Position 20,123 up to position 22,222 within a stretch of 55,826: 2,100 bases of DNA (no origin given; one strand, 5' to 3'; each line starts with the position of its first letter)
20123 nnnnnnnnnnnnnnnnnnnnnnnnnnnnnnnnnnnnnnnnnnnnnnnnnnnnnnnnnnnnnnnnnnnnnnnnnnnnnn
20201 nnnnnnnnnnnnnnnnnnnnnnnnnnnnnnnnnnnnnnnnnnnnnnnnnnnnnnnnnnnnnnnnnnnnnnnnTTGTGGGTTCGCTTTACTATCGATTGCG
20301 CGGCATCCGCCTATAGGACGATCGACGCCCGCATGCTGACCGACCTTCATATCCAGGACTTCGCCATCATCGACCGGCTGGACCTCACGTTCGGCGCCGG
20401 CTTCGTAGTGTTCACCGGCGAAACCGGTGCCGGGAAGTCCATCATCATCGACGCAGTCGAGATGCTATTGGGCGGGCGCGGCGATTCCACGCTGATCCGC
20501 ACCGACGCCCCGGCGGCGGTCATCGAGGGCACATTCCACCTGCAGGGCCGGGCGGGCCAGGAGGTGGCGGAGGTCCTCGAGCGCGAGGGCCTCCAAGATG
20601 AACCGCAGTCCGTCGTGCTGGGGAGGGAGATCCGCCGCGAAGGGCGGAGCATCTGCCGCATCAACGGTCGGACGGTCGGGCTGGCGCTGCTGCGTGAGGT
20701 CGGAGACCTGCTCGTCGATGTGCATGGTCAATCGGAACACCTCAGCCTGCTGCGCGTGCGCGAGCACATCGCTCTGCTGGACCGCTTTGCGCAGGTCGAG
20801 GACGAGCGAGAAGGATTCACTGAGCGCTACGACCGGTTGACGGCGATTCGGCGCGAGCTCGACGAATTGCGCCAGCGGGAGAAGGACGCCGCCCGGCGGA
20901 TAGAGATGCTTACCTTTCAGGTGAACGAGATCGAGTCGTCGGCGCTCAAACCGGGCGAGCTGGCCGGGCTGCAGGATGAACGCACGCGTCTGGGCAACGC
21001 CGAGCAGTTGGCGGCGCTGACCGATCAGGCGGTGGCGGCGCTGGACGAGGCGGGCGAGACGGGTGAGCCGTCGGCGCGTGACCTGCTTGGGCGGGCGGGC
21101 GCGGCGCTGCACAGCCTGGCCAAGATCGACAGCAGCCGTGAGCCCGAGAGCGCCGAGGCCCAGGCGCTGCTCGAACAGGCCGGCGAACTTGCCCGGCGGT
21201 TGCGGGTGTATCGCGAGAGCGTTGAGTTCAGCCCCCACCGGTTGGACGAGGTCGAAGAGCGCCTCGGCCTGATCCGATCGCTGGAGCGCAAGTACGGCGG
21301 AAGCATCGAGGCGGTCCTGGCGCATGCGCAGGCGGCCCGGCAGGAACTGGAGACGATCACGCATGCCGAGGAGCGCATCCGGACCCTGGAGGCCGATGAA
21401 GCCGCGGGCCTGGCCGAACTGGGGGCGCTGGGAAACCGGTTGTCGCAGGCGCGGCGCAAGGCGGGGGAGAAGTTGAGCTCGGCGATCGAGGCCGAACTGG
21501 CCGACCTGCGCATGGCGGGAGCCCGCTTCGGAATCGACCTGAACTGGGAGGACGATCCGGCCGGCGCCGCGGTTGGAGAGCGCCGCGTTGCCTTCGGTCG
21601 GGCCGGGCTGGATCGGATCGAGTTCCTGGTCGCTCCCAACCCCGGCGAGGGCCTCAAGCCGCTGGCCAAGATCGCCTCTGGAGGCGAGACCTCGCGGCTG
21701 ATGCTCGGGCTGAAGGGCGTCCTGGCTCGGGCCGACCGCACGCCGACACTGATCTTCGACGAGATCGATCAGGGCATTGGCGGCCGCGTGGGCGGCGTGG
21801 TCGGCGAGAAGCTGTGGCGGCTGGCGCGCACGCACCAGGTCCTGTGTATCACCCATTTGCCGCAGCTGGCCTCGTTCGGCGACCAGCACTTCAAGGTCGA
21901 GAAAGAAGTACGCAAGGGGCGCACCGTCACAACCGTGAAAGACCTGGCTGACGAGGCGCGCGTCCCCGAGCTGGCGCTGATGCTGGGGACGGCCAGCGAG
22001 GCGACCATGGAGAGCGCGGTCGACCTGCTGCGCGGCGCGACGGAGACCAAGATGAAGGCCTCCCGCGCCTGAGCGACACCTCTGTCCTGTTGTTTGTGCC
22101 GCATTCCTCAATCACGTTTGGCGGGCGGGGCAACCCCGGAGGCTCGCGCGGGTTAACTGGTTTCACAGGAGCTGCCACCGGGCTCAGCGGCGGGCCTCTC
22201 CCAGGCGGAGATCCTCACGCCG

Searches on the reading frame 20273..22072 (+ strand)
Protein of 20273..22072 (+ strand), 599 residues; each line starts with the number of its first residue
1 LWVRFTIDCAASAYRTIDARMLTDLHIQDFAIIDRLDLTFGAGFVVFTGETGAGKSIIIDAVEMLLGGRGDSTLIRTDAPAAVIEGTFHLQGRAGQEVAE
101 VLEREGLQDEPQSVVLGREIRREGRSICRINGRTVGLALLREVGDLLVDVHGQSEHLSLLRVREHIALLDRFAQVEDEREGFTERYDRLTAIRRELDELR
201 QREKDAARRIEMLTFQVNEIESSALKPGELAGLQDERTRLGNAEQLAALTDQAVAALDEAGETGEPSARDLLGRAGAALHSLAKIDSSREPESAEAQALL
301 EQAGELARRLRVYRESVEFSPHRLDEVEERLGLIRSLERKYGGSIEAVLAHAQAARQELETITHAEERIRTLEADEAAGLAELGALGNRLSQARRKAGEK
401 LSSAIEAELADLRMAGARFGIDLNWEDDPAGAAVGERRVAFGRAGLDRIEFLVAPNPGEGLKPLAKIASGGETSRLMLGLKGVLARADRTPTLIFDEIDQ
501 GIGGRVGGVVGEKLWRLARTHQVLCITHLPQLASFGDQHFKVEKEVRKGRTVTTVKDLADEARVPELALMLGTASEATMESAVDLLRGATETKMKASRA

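Call 3: search_protein_families(library=pfam, proteins=[window:20273-22072:+], max_evalue=0.1)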
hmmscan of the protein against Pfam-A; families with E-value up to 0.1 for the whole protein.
window:20273-22072:+ (599 aa): 6 families
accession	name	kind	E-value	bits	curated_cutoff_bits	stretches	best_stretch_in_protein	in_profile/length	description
PF02463.25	SMC_N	-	3.1e-17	63.2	40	1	22-545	2-214/220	RecF/RecN/SMC N terminal domain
PF13476.12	AAA_23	-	2.8e-13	51.4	27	1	25-209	2-176/201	AAA domain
PF13555.12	AAA_29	-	6.7e-05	23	27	1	38-69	17-49/61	P-loop containing region of AAA domain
PF13401.12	AAA_22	-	0.00021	22.1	27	1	40-81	3-43/130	AAA domain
PF10303.14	DUF2408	-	0.0056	17.7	25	1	183-259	9-87/130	Protein of unknown function (DUF2408)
PF13304.12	AAA_21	-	0.021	15.3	27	0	44-72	1-32/304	AAA domain, putative AbiEii toxin, Type IV TA system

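Call 4: search_protein_families(library=ncbifam, proteins=[window:20273-22072:+], max_evalue=0.1)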
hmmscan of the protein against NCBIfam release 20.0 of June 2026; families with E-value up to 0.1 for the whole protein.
window:20273-22072:+ (599 aa): 15 families
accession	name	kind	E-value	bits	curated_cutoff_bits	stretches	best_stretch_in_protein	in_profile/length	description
TIGR00634.1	recN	equivalog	1.4e-159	532.7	407.85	1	21-587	1-562/563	DNA repair protein RecN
NF008121.0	PRK10869.1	equivalog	6.3e-115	384.8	418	1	21-585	1-550/553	DNA repair protein RecN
TIGR00611.2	recf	equivalog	3.1e-07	29.9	172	1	22-98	1-82/339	DNA replication/repair protein RecF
TIGR02169.1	SMC_prok_A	equivalog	5.7e-07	27.6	729.4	1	38-139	19-122/1165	chromosome segregation protein SMC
TIGR02168.1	SMC_prok_B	equivalog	1e-06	26.8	567.35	2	34-150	15-131/1181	chromosome segregation protein SMC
NF003034.1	PRK03918.1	equivalog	1.1e-05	23.6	700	1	164-376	207-421/878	DNA double-strand break repair ATPase Rad50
NF045780.1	TrlF_fam_ATP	equivalog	1.3e-05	24.2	350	1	18-411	286-705/944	TrlF family AAA-like ATPase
NF041417.1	ArsA_halo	exception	8.7e-05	21.4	800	1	22-100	313-389/617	arsenical pump-driving ATPase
NF002572.0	PRK02224.1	equivalog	0.00025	19.5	1087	1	22-68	3-49/888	DNA double-strand break repair ATPase Rad50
NF041760.1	PtuA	equivalog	0.0026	16.7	500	1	21-65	51-95/524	retron Ec78 anti-phage system effector ATPase PtuA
NF041034.1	Rad50_Sulf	equivalog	0.0094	13.8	1000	0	25-63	6-44/872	DNA double-strand break repair ATPase Rad50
NF002244.0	PRK01156.1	equivalog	0.015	13.4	847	1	25-66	6-47/895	DNA double-strand break repair ATPase Rad50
NF045487.1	ASRP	equivalog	0.03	12.9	300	0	33-222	5-177/593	archaea-specific SMC-related protein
TIGR00618.1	sbcc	subfamily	0.092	10.6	478.5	0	37-62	21-47/1043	exonuclease subunit SbcC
NF047739.1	antiphage_MADS3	equivalog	0.097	11.8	420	0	21-65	1-44/427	methylation-associated defense system AAA family ATPase MAD3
